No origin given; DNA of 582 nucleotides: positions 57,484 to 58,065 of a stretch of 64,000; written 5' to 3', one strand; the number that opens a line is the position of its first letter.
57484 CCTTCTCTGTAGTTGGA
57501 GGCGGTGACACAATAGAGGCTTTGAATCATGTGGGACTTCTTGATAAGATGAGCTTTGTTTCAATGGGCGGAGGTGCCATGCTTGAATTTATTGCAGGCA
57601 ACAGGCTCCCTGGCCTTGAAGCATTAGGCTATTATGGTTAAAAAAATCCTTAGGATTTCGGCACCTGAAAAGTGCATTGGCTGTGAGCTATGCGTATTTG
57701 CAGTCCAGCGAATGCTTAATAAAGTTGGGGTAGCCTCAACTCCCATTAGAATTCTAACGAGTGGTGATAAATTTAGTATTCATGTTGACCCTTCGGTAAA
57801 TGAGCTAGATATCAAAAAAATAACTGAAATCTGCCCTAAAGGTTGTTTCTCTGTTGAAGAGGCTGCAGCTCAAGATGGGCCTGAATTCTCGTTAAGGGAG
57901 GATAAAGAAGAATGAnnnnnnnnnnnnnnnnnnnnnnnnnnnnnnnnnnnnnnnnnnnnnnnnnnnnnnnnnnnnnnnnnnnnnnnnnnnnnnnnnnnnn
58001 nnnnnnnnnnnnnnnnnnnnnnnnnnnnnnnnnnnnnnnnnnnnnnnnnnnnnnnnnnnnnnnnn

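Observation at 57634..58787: Ferredoxin-like gene plus miniaturised AOR-like gene inserted between pgk and tpiA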

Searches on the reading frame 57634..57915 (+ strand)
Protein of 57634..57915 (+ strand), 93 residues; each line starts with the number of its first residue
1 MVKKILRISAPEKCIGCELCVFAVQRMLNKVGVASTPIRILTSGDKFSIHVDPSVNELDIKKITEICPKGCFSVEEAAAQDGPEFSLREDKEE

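Call 3: search_protein_families(library=pfam, proteins=[window:57634-57915:+], max_evalue=1)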
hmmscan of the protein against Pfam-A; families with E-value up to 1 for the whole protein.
window:57634-57915:+ (93 aa): 8 families
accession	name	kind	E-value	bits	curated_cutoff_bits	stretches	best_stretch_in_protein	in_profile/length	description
PF00037.32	Fer4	-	0.002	18.3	21.1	1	11-22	5-16/24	4Fe-4S binding domain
PF12797.12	Fer4_2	-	0.021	15.2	24.5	1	11-23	7-19/22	4Fe-4S binding domain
PF13459.11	Fer4_15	-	0.024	15.8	22.4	1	12-73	6-65/66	4Fe-4S single cluster domain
PF12838.12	Fer4_7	-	0.029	15.2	27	1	11-21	35-45/52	4Fe-4S dicluster domain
PF14697.11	Fer4_21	-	0.05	14.2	35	1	11-21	38-48/59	4Fe-4S dicluster domain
PF12837.12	Fer4_6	-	0.068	13.6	25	1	11-22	6-17/24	4Fe-4S binding domain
PF12800.12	Fer4_4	-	0.18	12.7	24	1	11-21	1-11/17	4Fe-4S binding domain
PF22117.2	Fer4_Nqo3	-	0.3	11.7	27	1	12-72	9-66/67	NADH-quinone oxidoreductase subunit 3, ferredoxin-like domain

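Call 4: search_protein_families(library=ncbifam, proteins=[window:57634-57915:+], max_evalue=1)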
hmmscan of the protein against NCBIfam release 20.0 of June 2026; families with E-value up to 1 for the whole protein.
window:57634-57915:+ (93 aa): 9 families
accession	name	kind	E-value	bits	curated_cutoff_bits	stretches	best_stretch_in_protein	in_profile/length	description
TIGR02936.1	fdxN_nitrog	equivalog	0.00085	19.4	80.55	1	2-21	60-79/91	ferredoxin III, nif-specific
NF004537.0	PRK05888.1-3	equivalog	0.0034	16.9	163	1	12-24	68-80/204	NADH-quinone oxidoreductase subunit NuoI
TIGR01971.1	NuoI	subfamily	0.03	13.9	113.05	1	9-34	39-64/121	NADH-quinone oxidoreductase, chain I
NF007205.0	PRK09626.1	equivalog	0.052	13.6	93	1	4-22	46-64/105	2-oxoglutarate-acceptor oxidoreductase subunit OorD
NF038355.1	FDH3_beta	equivalog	0.066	13.2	240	1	11-76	9-75/180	formate dehydrogenase FDH3 subunit beta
NF004536.0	PRK05888.1-1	equivalog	0.13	11.6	212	0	65-83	68-86/180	NADH-quinone oxidoreductase subunit NuoI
NF040864.1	HgcB_ferredoxin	equivalog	0.21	11.4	99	0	11-22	13-24/93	mercury methylation ferredoxin HgcB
NF006221.0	PRK08348.1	subfamily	0.35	10.5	124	1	12-74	44-94/136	NADH-plastoquinone oxidoreductase subunit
NF043039.1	HgcAB_like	equivalog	0.84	9.2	285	0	60-78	305-323/350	HgcAB-like fusion protein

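Call 51: list_cluster_members(proteins=[P0297, P0305, P0296, P0306, P0196, P0199, P0230, window:57912-58784:+, P0001, window:57634-57912:+])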
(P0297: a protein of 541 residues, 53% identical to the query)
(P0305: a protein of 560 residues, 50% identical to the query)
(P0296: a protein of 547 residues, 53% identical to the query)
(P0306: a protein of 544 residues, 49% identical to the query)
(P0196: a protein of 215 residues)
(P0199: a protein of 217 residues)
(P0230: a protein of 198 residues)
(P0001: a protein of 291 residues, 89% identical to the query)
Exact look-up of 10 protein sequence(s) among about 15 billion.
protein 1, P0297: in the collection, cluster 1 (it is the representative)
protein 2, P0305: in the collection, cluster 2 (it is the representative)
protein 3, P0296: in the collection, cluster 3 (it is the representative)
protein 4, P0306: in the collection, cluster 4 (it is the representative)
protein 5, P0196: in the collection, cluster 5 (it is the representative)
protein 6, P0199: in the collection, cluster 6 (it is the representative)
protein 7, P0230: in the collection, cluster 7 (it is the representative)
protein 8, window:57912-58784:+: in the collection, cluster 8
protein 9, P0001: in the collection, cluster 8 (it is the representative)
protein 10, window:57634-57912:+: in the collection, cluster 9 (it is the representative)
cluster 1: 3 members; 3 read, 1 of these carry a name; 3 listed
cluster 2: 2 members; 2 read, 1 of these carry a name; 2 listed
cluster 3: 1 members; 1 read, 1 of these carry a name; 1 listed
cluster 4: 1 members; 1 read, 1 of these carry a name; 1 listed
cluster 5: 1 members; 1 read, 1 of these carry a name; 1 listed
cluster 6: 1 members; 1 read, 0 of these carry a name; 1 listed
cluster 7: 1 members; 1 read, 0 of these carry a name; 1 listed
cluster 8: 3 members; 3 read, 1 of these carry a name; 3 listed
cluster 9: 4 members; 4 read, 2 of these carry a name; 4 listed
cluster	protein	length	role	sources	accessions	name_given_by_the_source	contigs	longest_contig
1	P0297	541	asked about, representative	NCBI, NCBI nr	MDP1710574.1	MAG: aldehyde ferredoxin oxidoreductase N-terminal domain-containing protein [candidate ... | aldehyde ferredoxin oxidoreductase N-terminal domain-containing protein [candidate ...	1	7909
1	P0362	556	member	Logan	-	-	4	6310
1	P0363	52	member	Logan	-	-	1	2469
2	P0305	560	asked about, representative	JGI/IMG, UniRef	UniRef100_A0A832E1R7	Aldehyde ferredoxin oxidoreductase N-terminal domain-containing protein n=1 Tax=candidate ...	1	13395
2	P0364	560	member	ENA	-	-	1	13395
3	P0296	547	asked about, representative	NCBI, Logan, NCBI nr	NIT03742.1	hypothetical protein GTO10_02300 [Candidatus Saccharibacteria bacterium] | hypothetical protein [Candidatus Saccharibacteria bacterium]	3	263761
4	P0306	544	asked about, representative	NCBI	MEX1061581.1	MAG: aldehyde ferredoxin oxidoreductase N-terminal domain-containing protein ...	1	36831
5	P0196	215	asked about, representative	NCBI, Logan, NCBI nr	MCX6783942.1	MAG: hypothetical protein NT141_02640 [candidate division WWE3 bacterium] | hypothetical protein [candidate division WWE3 bacterium]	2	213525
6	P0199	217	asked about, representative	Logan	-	-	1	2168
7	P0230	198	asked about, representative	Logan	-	-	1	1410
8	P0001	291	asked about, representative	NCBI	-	-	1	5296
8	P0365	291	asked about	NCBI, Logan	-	-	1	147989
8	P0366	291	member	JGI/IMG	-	aldehyde:ferredoxin oxidoreductase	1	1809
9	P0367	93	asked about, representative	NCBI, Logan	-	-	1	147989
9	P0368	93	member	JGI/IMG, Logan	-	NAD-dependent dihydropyrimidine dehydrogenase PreA subunit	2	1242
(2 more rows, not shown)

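Call 59: find_homologous_proteins(query=window:57634-57912:+, max_evalue=0.001)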
Query window:57634-57912:+ (93 aa): 10 proteins with E <= 0.001 among 11 candidates.
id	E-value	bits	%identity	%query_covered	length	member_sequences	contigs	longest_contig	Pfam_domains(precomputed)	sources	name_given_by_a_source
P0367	2.3e-54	199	100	100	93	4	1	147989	-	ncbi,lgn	-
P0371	1.0e-42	162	78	97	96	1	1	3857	-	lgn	-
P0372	5.4e-29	118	58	98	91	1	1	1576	-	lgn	-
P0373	2.0e-28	116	59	97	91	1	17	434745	-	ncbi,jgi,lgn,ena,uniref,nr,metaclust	ncbi:hypothetical protein A2716_05090 [candidate division WWE3 bacterium RIFCSPHIGHO2_01_FULL_40_23]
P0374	1.8e-27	113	56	95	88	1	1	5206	-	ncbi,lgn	-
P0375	2.6e-27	112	57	95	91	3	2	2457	-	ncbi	-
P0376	6.1e-26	108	57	100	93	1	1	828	-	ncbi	-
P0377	1.2e-24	104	57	91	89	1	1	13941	-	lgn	-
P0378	1.1e-23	101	59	84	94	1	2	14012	-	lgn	-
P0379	2.2e-17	81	53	84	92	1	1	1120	-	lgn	-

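Call 65: predict_structure(alignment_id=A6)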
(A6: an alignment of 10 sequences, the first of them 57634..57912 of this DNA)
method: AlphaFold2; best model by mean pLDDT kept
length: 93 residues; sequences in the alignment: 10
mean_pLDDT: 57.6   pTM: 0.39
mean pLDDT of the five models: 57.6, 55.2, 54.5, 54.0, 53.2
residues with pLDDT >= 90: 0; 70-90: 7; 50-70: 69; < 50: 17
segments of 3 or more residues with pLDDT < 50: 78-93
pLDDT, mean of each block of 10 residues (from residue 1): 54 62 69 59 62 58 67 56 39 32
secondary structure, 60 per line:
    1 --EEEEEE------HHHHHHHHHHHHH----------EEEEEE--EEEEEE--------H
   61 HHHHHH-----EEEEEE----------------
elements in order: E3-8 H15-27 E38-43 E46-51 H60-66 E72-77

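Call 69: search_solved_structures(query=A7, max_evalue=10, show_alignments=3)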
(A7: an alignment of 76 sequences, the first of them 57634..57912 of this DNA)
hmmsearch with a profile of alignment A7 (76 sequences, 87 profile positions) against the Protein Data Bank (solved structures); distinct sequences matched with E-value up to 10: 33.
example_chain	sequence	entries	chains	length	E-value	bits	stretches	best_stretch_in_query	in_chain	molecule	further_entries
8e9g_I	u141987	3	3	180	0.011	18.9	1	11-23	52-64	NADH-quinone oxidoreductase subunit I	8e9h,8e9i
6x6u_B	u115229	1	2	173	0.013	18.7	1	9-81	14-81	Oxidoreductase, Fe-S subunit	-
6x1o_B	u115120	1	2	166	0.026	17.7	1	9-80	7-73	Oxidoreductase, Fe-S subunit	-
7qv7_A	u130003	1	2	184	0.092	16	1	9-82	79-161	Hydrogen dependent carbon dioxide reductase subunit HycB3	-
7bkb_L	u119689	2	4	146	0.13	15.5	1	9-23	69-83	Formylmethanofuran dehydrogenase, subunit G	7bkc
9mqx_E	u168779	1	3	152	0.15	15.3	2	3-23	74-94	Fe-S-cluster-containing hydrogenase subunit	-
8ys5_D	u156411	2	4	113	0.28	14.4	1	3-23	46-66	2-oxoglutarate:acceptor oxidoreductase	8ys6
8c0z_C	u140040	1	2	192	0.29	14.4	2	9-46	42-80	Iron-sulfur cluster-binding protein potential subunit of aldehyde oxidoreductase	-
4nb4_A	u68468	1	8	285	0.38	14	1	29-70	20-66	Type II pantothenate kinase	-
2ews_A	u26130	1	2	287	0.38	14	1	29-70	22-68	Pantothenate kinase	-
6avp_A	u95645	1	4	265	0.57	13.4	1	30-70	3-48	Type II pantothenate kinase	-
6awg_A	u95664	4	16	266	0.57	13.4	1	30-70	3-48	Type II pantothenate kinase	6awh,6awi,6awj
6ebv_A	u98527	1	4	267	0.58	13.4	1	30-70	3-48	Type II pantothenate kinase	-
4m7x_A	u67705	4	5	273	0.6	13.4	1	30-70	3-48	Type II pantothenate kinase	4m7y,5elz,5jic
3zfs_B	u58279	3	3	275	0.95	12.7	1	6-25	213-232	F420-REDUCING HYDROGENASE, SUBUNIT GAMMA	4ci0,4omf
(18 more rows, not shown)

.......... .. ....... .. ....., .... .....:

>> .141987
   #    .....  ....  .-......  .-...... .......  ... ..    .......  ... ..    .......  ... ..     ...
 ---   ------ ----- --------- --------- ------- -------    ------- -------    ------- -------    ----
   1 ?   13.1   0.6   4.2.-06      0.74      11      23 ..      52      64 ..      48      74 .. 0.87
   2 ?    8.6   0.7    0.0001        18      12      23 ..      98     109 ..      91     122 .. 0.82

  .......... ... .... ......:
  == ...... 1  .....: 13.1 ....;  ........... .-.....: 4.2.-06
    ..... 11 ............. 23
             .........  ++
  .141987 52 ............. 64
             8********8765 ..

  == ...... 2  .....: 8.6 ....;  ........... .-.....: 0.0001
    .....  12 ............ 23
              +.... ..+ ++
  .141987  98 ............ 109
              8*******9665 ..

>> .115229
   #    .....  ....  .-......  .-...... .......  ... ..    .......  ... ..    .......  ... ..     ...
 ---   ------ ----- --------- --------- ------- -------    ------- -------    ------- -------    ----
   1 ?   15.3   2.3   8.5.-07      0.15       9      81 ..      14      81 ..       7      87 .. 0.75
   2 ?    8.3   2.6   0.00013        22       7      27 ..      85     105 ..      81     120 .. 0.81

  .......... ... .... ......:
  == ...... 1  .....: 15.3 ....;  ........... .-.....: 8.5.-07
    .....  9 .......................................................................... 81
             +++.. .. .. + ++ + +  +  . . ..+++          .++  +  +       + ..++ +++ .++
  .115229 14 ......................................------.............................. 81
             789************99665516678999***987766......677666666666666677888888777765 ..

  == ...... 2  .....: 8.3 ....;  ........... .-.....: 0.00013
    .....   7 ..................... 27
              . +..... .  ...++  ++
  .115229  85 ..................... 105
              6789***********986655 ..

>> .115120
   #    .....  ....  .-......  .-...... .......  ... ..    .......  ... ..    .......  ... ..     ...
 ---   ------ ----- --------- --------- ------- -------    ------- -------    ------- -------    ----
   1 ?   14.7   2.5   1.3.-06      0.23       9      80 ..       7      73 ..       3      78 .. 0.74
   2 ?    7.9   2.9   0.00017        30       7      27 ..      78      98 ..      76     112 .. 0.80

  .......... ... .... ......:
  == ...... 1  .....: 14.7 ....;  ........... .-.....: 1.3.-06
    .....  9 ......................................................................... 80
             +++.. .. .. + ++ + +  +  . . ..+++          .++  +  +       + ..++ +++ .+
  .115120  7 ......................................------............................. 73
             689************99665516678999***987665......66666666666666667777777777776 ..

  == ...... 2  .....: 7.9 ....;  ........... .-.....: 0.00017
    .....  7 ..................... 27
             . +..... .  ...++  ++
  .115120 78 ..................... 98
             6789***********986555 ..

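Call 70: search_protein_families(library=pfam, alignment_id=A7, max_evalue=0.01)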
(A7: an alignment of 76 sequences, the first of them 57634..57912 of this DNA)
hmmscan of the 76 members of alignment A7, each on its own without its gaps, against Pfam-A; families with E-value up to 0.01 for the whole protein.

A. member 1, window:57634-57912:+ (93 aa): 1 family
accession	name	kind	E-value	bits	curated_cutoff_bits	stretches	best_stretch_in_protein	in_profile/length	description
PF00037.32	Fer4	-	0.002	18.3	21.1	1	11-22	5-16/24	4Fe-4S binding domain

B. families by the number of members that match (of 76 scanned): 16 families
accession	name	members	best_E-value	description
PF00037.32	Fer4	40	8.7e-06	4Fe-4S binding domain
PF12837.12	Fer4_6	17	0.00024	4Fe-4S binding domain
PF12838.12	Fer4_7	13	0.00044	4Fe-4S dicluster domain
PF13459.11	Fer4_15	6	0.00013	4Fe-4S single cluster domain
PF14697.11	Fer4_21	6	0.00026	4Fe-4S dicluster domain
PF13746.11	Fer4_18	5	0.0031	4Fe-4S dicluster domain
PF12797.12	Fer4_2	4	0.0003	4Fe-4S binding domain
PF13370.11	Fer4_13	3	0.0017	4Fe-4S single cluster domain of Ferredoxin I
PF13187.11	Fer4_9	2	0.00015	4Fe-4S dicluster domain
PF07530.16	PRE_C2HC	2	0.00016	Associated with zinc fingers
PF13237.11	Fer4_10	2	0.00062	4Fe-4S dicluster domain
PF15643.12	Tox-PL-2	2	0.0014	Papain fold toxin 2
PF13534.11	Fer4_17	2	0.0039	4Fe-4S dicluster domain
PF12800.12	Fer4_4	2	0.0058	4Fe-4S binding domain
PF01206.22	TusA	1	0.0022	Sulfurtransferase TusA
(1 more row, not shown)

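Call 84: fold_search(model_id=the predicted structure, library=pdb)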
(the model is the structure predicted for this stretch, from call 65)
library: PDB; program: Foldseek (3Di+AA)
matches with E <= 10: 1280; with E <= 0.001: 0
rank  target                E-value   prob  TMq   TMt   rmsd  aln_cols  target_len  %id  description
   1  4rjv_C                6.5e-02  0.92  0.46  0.51   3.9        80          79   12  Crystal Structure of a De Novo Designed Ferredoxin Fold, Northeast Structural Genomics Consortium (NESG) Target OR461 (released 2014-10-22)
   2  6wxo_B                6.9e-02  0.89  0.44  0.27   4.0        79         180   14  De novo TIM barrel-ferredoxin fold fusion homodimer with 2-histidine 2-glutamate centre TFD-HE (released 2020-11-25)
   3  6mx1_B                7.8e-02  0.77  0.42  0.29   4.3        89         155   16  The crystal structure of the regulatory domain of aspartokinase in the bifunctional aspartokinase/homoserine dehydroge (released 2018-11-07)
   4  7lmx_A                7.8e-02  0.66  0.36  0.42   5.1        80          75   18  A HIGHLY SPECIFIC INHIBITOR OF INTEGRIN ALPHA-V BETA-6 WITH A DISULFIDE (released 2022-08-10)
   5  3tvi_B                8.3e-02  0.87  0.46  0.13   3.6        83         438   13  Crystal structure of Clostridium acetobutylicum aspartate kinase (CaAK): An important allosteric enzyme for industrial (released 2011-11-09)
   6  3tvi_E                8.8e-02  0.93  0.49  0.13   4.2        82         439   16  Crystal structure of Clostridium acetobutylicum aspartate kinase (CaAK): An important allosteric enzyme for industrial (released 2011-11-09)
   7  4rjv_B                8.8e-02  0.77  0.41  0.45   4.4        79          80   14  Crystal Structure of a De Novo Designed Ferredoxin Fold, Northeast Structural Genomics Consortium (NESG) Target OR461 (released 2014-10-22)
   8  5egq_A                1.0e-01  0.93  0.50  0.14   3.6        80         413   14  Structure of tetrameric rat phenylalanine hydroxylase mutant R270K, residues 25-453 (released 2016-05-18)
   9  3tvi_G                1.0e-01  0.92  0.50  0.13   4.0        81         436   14  Crystal structure of Clostridium acetobutylicum aspartate kinase (CaAK): An important allosteric enzyme for industrial (released 2011-11-09)
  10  3mah                  1.0e-01  0.91  0.46  0.34   3.8        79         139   11  A putative c-terminal regulatory domain of aspartate kinase from porphyromonas gingivalis w83. (released 2010-04-14)
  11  3tvi_I                1.0e-01  0.80  0.44  0.13   4.0        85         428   15  Crystal structure of Clostridium acetobutylicum aspartate kinase (CaAK): An important allosteric enzyme for industrial (released 2011-11-09)
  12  5den_C                1.1e-01  0.84  0.46  0.14   3.9        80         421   15  The First Structure of a Full-Length Mammalian Phenylalanine Hydroxylase Reveals the Architecture of an Auto-inhibited (released 2016-02-17)
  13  3tvi_D                1.3e-01  0.91  0.50  0.13   3.6        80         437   15  Crystal structure of Clostridium acetobutylicum aspartate kinase (CaAK): An important allosteric enzyme for industrial (released 2011-11-09)
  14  5den_D                1.3e-01  0.77  0.45  0.14   3.9        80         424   16  The First Structure of a Full-Length Mammalian Phenylalanine Hydroxylase Reveals the Architecture of an Auto-inhibited (released 2016-02-17)
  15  3tvi_J                1.3e-01  0.75  0.45  0.13   4.1        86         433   16  Crystal structure of Clostridium acetobutylicum aspartate kinase (CaAK): An important allosteric enzyme for industrial (released 2011-11-09)
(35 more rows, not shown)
